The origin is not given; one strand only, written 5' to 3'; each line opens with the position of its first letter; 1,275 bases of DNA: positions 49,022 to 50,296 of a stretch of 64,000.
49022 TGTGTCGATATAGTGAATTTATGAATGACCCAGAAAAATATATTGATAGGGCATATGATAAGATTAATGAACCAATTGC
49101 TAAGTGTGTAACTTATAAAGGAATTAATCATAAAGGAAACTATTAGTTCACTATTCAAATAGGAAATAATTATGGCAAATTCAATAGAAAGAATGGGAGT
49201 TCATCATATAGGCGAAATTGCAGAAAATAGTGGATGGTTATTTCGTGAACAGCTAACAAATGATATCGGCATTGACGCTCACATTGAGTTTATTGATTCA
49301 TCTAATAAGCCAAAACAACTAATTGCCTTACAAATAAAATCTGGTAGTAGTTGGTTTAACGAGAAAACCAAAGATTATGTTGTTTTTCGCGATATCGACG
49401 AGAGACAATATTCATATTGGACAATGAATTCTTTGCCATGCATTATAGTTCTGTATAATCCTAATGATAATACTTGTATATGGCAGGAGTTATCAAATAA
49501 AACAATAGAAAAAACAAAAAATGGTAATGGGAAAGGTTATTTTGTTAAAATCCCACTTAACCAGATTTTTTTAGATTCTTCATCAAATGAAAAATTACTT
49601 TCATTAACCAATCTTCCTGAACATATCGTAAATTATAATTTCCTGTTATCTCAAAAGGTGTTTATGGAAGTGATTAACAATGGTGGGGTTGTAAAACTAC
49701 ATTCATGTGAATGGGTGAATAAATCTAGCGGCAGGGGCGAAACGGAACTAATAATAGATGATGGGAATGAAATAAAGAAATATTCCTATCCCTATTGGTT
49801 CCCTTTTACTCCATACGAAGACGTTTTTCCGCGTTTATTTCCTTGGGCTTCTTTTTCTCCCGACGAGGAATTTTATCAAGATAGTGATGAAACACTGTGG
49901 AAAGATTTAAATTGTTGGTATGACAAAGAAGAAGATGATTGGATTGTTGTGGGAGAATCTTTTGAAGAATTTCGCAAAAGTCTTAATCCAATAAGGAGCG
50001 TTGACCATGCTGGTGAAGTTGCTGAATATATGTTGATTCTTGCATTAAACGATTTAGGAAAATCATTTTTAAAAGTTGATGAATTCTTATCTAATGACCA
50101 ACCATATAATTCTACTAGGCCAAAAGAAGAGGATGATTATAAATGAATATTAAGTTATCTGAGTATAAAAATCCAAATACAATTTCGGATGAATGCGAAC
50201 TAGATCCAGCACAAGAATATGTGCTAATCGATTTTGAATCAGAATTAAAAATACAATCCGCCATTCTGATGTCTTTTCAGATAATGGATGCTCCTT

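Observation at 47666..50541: Type II Thoeris-like pair extended into a four-gene operon with a DUF4365 nuclease-like protein and a small unknown protein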

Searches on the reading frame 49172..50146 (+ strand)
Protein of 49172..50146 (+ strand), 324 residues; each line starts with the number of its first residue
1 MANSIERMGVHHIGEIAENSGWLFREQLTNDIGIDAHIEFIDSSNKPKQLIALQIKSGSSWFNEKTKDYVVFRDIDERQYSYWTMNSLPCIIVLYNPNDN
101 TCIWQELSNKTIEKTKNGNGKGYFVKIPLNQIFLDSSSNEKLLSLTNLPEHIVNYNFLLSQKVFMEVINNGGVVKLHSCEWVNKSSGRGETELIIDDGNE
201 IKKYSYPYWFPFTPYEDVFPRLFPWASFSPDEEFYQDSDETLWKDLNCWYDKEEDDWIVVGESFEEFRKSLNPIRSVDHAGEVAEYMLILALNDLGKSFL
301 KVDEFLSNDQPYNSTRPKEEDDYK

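Call 3: search_protein_families(library=pfam, proteins=[window:49172-50146:+], max_evalue=1)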
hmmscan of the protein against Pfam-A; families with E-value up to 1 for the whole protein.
window:49172-50146:+ (324 aa): 2 families
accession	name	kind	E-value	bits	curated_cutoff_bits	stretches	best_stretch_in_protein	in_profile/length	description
PF14280.11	DUF4365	-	7.4e-33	114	24.3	1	6-144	1-137/139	Domain of unknown function (DUF4365)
PF18355.7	DUF5607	-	0.099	13.5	25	0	154-187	28-61/65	Domain of unknown function (DUF5607)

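Call 4: search_protein_families(library=padloc, proteins=[window:49172-50146:+], max_evalue=1)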
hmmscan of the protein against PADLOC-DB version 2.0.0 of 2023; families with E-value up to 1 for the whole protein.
window:49172-50146:+ (324 aa): 6 families
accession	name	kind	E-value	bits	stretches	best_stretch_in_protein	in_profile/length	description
PDLC02398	Aga_REase-PNTD1-PNTD2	-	6.6e-20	69.5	1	6-147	12-144/429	Class I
PDLC02415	Aga_REase-PNTD1-PNTD2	-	2.4e-11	41.1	1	4-116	9-120/423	Class I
PDLC04290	PDC-M02A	-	1e-05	23.3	1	6-112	9-119/170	-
PDLC04292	PDC-M02A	-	0.0037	15.2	1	10-94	12-97/169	-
PDLC04278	PDC-M02A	-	0.019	12.9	1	6-111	10-115/167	-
PDLC03700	HEase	-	0.034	12.3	1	51-71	44-64/150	homing endonuclease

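Call 5: search_protein_families(library=ncbifam, proteins=[window:49172-50146:+], max_evalue=1)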
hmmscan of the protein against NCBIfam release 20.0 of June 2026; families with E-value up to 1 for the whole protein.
window:49172-50146:+ (324 aa): 0 families

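Call 10: find_homologous_proteins(query=window:49172-50146:+)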
Query window:49172-50146:+ (324 aa): 795 proteins with E <= 0.001 among 1367 candidates; the best 120 are listed.
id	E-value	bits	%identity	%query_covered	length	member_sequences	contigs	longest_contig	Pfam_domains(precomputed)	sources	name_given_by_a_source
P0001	4.5e-216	734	98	100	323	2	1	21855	PF14280.12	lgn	-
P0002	5.7e-215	731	98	100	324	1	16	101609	PF14280.12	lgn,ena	-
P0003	9.1e-214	727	96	100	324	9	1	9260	PF14280.12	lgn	-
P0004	2.6e-212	722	96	100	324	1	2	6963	PF14280.12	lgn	-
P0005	8.6e-212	720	96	100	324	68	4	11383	PF14280.12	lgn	-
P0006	3.3e-211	718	95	100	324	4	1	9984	PF14280.12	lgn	-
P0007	1.8e-210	716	96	100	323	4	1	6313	PF14280.12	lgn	-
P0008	1.8e-207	706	94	100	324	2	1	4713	PF14280.12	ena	-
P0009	7.0e-207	704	93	99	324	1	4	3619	PF14280.12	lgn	-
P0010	3.1e-206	702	94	99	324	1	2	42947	PF14280.12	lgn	-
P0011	6.3e-204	694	93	99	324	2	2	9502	PF14280.12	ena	-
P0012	5.3e-188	642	85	99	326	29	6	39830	PF14280.12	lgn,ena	-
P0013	2.9e-171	587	74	99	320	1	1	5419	PF14280.12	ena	-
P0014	8.5e-171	585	74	99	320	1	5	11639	PF14280.12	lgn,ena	-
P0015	2.1e-169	581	73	99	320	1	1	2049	PF14280.12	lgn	-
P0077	7.6e-160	549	69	99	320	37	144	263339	PF14280.12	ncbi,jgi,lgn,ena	jgi:hypothetical protein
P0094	5.6e-159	547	69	99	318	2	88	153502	PF14280.12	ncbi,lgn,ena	-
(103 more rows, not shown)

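Call 11: find_encoding_contigs(protein=P0077, flank=6000, max_places=6)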
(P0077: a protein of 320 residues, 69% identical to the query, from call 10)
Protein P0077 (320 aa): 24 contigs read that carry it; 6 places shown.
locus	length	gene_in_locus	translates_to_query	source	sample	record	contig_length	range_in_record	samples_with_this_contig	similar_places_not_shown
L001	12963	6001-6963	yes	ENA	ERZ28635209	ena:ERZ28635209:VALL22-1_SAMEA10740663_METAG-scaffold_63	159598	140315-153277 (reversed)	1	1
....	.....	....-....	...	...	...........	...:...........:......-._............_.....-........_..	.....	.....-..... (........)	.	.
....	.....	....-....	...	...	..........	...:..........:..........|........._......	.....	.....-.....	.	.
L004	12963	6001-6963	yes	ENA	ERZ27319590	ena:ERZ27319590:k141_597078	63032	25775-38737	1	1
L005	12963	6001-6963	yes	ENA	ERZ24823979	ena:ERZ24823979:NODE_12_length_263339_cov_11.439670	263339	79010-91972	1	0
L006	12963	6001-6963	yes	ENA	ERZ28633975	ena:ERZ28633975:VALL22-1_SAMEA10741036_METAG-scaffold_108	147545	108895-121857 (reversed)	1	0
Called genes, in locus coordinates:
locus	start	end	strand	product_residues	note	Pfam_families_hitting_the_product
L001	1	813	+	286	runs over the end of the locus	PF00005:ABC_tran, PF13304:AAA_21 (faint), PF02463:SMC_N (weak)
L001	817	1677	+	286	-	PF00005:ABC_tran, PF02463:SMC_N (weak), PF13304:AAA_21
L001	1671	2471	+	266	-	PF02361:CbiQ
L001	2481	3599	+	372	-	PF01416:PseudoU_synth_1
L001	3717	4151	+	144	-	PF00572:Ribosomal_L13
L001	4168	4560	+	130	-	PF00380:Ribosomal_S9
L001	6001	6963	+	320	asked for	PF14280:DUF4365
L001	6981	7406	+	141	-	-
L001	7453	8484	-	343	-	PF13936:HTH_38 (weak), PF00665:rve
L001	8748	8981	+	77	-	-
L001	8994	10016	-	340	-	PF00589:Phage_integrase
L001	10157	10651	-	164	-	PF01381:HTH_3, PF12844:HTH_19 (weak), PF13560:HTH_31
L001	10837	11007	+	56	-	-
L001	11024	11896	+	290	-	-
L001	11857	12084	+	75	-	-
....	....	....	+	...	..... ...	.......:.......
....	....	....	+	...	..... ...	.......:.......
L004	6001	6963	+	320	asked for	PF14280:DUF4365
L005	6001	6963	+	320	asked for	PF14280:DUF4365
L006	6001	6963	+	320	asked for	PF14280:DUF4365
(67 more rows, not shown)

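Call 12: find_encoding_contigs(protein=P0094, flank=6000, max_places=5)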
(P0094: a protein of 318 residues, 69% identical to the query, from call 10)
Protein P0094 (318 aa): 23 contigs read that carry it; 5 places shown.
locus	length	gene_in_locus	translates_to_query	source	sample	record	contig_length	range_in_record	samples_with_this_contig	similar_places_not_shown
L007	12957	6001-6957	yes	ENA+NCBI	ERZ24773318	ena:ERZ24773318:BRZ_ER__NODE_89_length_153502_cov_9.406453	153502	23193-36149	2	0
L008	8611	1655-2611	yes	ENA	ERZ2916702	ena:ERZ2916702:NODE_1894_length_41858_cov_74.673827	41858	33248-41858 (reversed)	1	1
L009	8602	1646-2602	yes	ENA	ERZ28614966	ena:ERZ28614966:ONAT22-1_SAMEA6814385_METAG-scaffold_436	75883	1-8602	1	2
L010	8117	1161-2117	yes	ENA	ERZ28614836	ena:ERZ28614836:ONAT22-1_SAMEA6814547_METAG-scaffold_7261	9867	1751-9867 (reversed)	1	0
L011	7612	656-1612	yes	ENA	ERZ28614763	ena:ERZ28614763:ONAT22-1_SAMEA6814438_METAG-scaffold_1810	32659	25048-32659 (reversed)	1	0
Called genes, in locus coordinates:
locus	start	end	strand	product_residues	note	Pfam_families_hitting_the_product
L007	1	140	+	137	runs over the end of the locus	-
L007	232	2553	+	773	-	PF09586:YfhO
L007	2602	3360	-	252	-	PF01171:ATP_bind_3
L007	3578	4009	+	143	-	PF00572:Ribosomal_L13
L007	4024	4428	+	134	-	PF00380:Ribosomal_S9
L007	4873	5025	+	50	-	-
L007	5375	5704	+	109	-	PF20369:DUF6664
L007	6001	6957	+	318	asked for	PF14280:DUF4365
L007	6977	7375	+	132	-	-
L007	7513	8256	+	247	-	-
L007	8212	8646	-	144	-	PF18987:DUF5720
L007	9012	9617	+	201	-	PF02660:G3P_acyltransf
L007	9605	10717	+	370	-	PF06925:MGDG_synth, PF00534:Glycos_transf_1, PF04101:Glyco_tran_28_C, PF13692:Glyco_trans_1_4 (weak)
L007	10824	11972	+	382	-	PF02595:Gly_kinase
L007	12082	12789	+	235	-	-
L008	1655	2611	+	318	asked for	PF14280:DUF4365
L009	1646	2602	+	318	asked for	PF14280:DUF4365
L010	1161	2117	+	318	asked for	PF14280:DUF4365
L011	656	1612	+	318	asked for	PF14280:DUF4365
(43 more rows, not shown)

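Call 16: find_encoding_contigs(protein=P0002, flank=8000, max_places=5)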
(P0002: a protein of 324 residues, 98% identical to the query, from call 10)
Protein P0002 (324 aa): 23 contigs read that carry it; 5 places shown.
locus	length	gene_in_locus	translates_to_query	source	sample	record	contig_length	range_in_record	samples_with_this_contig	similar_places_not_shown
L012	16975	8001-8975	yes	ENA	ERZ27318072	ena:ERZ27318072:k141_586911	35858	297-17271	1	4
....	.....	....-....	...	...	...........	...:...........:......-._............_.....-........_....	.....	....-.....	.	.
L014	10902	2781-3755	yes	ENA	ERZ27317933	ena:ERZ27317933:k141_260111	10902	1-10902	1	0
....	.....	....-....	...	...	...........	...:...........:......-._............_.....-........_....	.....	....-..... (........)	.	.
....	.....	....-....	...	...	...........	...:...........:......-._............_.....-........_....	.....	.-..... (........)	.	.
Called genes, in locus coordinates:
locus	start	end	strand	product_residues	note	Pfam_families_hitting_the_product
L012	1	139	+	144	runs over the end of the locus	?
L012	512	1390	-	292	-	-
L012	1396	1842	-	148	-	PF01966:HD (weak)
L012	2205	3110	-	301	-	PF02899:Phage_int_SAM_1 (weak), PF00589:Phage_integrase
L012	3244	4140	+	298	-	PF02655:ATP-grasp_3 (weak), PF07478:Dala_Dala_lig_C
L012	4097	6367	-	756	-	-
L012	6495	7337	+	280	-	PF20016:ThsA_Macro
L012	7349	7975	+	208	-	PF13676:TIR_2 (weak)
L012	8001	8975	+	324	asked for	PF14280:DUF4365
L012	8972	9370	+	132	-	-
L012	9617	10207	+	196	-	PF01381:HTH_3, PF12844:HTH_19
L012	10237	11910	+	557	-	-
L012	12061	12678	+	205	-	-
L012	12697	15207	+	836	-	-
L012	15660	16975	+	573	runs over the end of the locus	PF00069:Pkinase, PF07714:PK_Tyr_Ser-Thr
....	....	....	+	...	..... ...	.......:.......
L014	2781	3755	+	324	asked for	PF14280:DUF4365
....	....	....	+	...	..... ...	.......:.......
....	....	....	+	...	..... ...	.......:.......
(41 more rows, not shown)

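Call 17: find_encoding_contigs(protein=P0012, flank=8000, max_places=4)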
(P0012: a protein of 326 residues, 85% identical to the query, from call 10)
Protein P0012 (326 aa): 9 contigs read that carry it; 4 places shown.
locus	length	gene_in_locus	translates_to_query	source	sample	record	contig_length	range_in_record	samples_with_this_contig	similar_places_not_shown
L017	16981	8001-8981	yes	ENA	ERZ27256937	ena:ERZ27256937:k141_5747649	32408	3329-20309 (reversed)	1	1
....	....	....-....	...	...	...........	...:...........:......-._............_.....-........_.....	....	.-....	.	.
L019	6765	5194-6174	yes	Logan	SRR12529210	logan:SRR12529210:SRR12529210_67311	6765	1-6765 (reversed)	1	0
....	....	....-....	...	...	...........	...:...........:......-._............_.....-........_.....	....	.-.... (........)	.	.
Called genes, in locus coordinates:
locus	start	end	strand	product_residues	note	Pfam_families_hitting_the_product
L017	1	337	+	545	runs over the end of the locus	PF00583:Acetyltransf_1, PF13508:Acetyltransf_7, PF13673:Acetyltransf_10, PF00464:SHMT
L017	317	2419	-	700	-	-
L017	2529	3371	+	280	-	PF20016:ThsA_Macro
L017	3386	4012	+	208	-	PF13676:TIR_2 (faint)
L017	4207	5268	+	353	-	PF01381:HTH_3, PF12844:HTH_19, PF13560:HTH_31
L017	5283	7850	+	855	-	PF00082:Peptidase_S8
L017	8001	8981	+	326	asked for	PF14280:DUF4365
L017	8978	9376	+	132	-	-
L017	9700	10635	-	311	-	PF05708:Peptidase_C92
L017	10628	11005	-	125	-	-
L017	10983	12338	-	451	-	PF04055:Radical_SAM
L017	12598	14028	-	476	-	-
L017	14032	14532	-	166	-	-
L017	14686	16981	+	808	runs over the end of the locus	-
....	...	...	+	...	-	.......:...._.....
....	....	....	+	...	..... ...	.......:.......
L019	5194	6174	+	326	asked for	PF14280:DUF4365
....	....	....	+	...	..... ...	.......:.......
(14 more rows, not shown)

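Call 31: predict_structure(alignment_id=A2)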
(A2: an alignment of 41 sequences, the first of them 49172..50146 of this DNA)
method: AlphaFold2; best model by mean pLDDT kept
length: 324 residues; sequences in the alignment: 41
mean_pLDDT: 78.5   pTM: 0.50
mean pLDDT of the five models: 78.5, 74.7, 74.2, 72.3, 66.9
residues with pLDDT >= 90: 113; 70-90: 135; 50-70: 39; < 50: 37
segments of 3 or more residues with pLDDT < 50: 29-31, 147-155, 184-186, 304-324
pLDDT, mean of each block of 10 residues (from residue 1): 72 89 68 72 66 89 92 85 69 93 91 84 92 89 63 51 87 92 60 90 76 72 87 93 92 89 92 86 88 82 46 36 33
secondary structure, 60 per line:
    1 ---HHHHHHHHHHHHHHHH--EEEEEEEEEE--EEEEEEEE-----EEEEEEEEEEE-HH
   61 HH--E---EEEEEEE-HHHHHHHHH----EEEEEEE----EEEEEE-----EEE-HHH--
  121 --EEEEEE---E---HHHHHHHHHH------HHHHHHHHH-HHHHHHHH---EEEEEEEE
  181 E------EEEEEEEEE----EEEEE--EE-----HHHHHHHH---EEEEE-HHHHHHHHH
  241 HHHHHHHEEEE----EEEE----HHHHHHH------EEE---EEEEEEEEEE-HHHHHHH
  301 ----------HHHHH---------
elements in order: H4-19 E22-31 E34-41 E47-57 H59-62 E69-75 H77-85 E90-96 E101-106 E112-114 E123-128 H136-145 H152-160 H162-169 E173-181 E188-196 E201-205 H215-222 E226-230 H232-247 E248-251 E256-259 H264-270 E277-279 E283-292 H294-300 H311-315

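Call 35: fold_search(model_id=the predicted structure, library=pdb)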
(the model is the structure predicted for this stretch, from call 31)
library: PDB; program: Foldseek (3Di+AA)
matches with E <= 10: 715; with E <= 0.001: 15
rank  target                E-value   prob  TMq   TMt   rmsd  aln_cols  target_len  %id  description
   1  9qcc_Y                2.2e-10  1.00  0.38  0.32  24.7       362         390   13  Activated XauSPARDA filament assembly with bound dsDNA substrate (released 2025-12-17)
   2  9vx6_X                4.1e-10  1.00  0.37  0.31  29.5       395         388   13  Helical structure of gRNA-tDNA SPARDA complex (released 2026-01-14)
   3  9qcc_M                4.3e-10  1.00  0.39  0.32  24.8       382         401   12  Activated XauSPARDA filament assembly with bound dsDNA substrate (released 2025-12-17)
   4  9jsz_J                6.5e-10  1.00  0.36  0.30  29.9       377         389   13  active NbaSPARDA complexes (released 2025-04-02)
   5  9vx6_P                8.2e-10  1.00  0.37  0.31  29.9       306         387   17  Helical structure of gRNA-tDNA SPARDA complex (released 2026-01-14)
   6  9qcc_Q                9.2e-10  1.00  0.39  0.31  23.9       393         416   11  Activated XauSPARDA filament assembly with bound dsDNA substrate (released 2025-12-17)
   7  9qcc_A                1.2e-09  1.00  0.38  0.30  25.2       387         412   13  Activated XauSPARDA filament assembly with bound dsDNA substrate (released 2025-12-17)
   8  9vx6_T                1.2e-09  1.00  0.37  0.30  26.0       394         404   14  Helical structure of gRNA-tDNA SPARDA complex (released 2026-01-14)
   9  9qbp_C                1.0e-08  1.00  0.35  0.28  19.7       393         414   13  Crystal structure of Enhydrobacter aerosaccus apo SPARDA complex (released 2025-12-17)
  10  9jt2_B                3.5e-08  1.00  0.37  0.30  26.4       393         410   13  substrate-bound NbaSPARDA complexes (released 2025-04-02)
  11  9jt2_F                4.4e-08  1.00  0.37  0.30  20.1       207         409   18  substrate-bound NbaSPARDA complexes (released 2025-04-02)
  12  9jsz_B                1.4e-07  1.00  0.37  0.30   4.0       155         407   23  active NbaSPARDA complexes (released 2025-04-02)
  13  9qbq_C                2.2e-07  1.00  0.34  0.27  19.9       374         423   12  Crystal structure of apo SPARDA complex from Xanthobacter autotrophicus (released 2025-12-17)
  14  9qcc_U                9.0e-07  1.00  0.36  0.30  20.3       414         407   12  Activated XauSPARDA filament assembly with bound dsDNA substrate (released 2025-12-17)
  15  9qcc_E                1.5e-05  1.00  0.33  0.27  20.2       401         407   12  Activated XauSPARDA filament assembly with bound dsDNA substrate (released 2025-12-17)
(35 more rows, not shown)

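Call 36: search_solved_structures(query=A2, max_evalue=1, show_alignments=2)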
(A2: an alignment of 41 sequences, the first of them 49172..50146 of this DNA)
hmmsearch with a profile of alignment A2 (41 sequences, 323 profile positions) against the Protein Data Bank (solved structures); distinct sequences matched with E-value up to 1: 4.
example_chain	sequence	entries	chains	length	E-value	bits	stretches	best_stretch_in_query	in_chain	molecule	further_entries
9jsb_D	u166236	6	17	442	5.3e-06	29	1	21-110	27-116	DREN-APAZ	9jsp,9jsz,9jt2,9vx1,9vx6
9qbq_A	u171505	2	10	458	3e-05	26.5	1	9-109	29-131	DUF4365 domain-containing protein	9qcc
9qbp_A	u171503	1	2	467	0.0099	18.2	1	10-110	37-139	DUF4365 domain-containing protein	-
7dss_A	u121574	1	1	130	0.26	13.6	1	28-89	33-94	M8 Nab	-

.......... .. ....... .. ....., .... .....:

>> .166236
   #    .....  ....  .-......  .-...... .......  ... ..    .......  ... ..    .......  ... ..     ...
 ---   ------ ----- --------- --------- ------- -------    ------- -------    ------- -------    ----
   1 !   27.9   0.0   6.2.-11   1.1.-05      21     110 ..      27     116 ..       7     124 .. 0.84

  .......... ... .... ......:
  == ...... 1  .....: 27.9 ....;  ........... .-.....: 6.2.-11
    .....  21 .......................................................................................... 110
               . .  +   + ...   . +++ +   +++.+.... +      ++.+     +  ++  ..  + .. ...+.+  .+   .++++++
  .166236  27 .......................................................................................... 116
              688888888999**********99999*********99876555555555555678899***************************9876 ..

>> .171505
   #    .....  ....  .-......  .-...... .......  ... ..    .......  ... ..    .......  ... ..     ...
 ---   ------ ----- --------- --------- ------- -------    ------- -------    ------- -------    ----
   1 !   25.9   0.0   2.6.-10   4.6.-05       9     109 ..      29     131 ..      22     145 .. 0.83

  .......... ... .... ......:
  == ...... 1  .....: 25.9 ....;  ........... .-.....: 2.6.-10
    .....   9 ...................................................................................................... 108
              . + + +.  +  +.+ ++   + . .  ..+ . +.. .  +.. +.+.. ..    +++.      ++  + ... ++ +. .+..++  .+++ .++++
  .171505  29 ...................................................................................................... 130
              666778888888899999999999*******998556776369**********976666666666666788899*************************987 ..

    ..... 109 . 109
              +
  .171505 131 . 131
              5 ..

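Call 54: find_related_loci(query=A2, collection=viral_contigs, flank=6000)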
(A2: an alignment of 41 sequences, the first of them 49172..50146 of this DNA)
Query A2 (324 aa) in viral_contigs; peptide patterns used: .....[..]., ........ (x = any residue, [..] = any of these).
23 stretches matched a pattern; 1 encode a relative of the query (tblastn E <= 1e-3); 1 distinct loci.
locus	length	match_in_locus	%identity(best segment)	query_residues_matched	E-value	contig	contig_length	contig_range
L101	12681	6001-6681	32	6-236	2e-32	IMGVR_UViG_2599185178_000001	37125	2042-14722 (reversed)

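Call 55: find_related_loci(query=A2, collection=metagenome_contigs, flank=5000)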
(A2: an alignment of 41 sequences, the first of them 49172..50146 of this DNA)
Query A2 (324 aa) in metagenome_contigs; peptide patterns used: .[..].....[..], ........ (x = any residue, [..] = any of these).
530 stretches matched a pattern; 254 encode a relative of the query (tblastn E <= 1e-3); the best 80 are kept; 80 distinct loci.
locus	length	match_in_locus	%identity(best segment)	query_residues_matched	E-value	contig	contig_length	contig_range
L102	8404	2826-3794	96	1-323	0e+0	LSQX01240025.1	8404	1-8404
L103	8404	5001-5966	93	1-322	0e+0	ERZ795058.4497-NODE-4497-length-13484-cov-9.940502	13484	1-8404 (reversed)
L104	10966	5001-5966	72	1-322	1e-167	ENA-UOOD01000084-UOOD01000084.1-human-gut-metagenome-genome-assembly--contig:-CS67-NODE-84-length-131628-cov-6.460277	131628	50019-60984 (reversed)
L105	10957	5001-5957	70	1-320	1e-164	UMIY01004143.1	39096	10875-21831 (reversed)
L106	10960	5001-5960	71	1-320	9e-165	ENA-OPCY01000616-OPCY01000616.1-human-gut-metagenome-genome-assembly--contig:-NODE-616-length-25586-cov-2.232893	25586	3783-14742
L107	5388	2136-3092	70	1-320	5e-167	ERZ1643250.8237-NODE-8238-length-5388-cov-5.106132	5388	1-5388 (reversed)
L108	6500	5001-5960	68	1-320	4e-163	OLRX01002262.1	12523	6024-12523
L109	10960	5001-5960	69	1-320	1e-162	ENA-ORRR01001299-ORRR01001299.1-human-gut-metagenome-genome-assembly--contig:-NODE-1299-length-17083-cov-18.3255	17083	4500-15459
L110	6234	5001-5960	69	1-320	9e-163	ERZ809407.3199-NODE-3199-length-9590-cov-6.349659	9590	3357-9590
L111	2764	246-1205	69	1-320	2e-172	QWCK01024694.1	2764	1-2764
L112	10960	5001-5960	69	1-320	1e-162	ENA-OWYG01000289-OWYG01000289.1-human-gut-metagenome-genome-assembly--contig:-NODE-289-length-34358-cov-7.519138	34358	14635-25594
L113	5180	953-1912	70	1-320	1e-164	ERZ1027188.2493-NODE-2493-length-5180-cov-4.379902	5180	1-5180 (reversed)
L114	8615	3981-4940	69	1-320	1e-161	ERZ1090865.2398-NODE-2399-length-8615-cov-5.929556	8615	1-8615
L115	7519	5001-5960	68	1-320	5e-161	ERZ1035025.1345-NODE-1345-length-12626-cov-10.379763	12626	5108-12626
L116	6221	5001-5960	69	1-320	9e-161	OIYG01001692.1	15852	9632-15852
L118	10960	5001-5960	67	1-320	6e-160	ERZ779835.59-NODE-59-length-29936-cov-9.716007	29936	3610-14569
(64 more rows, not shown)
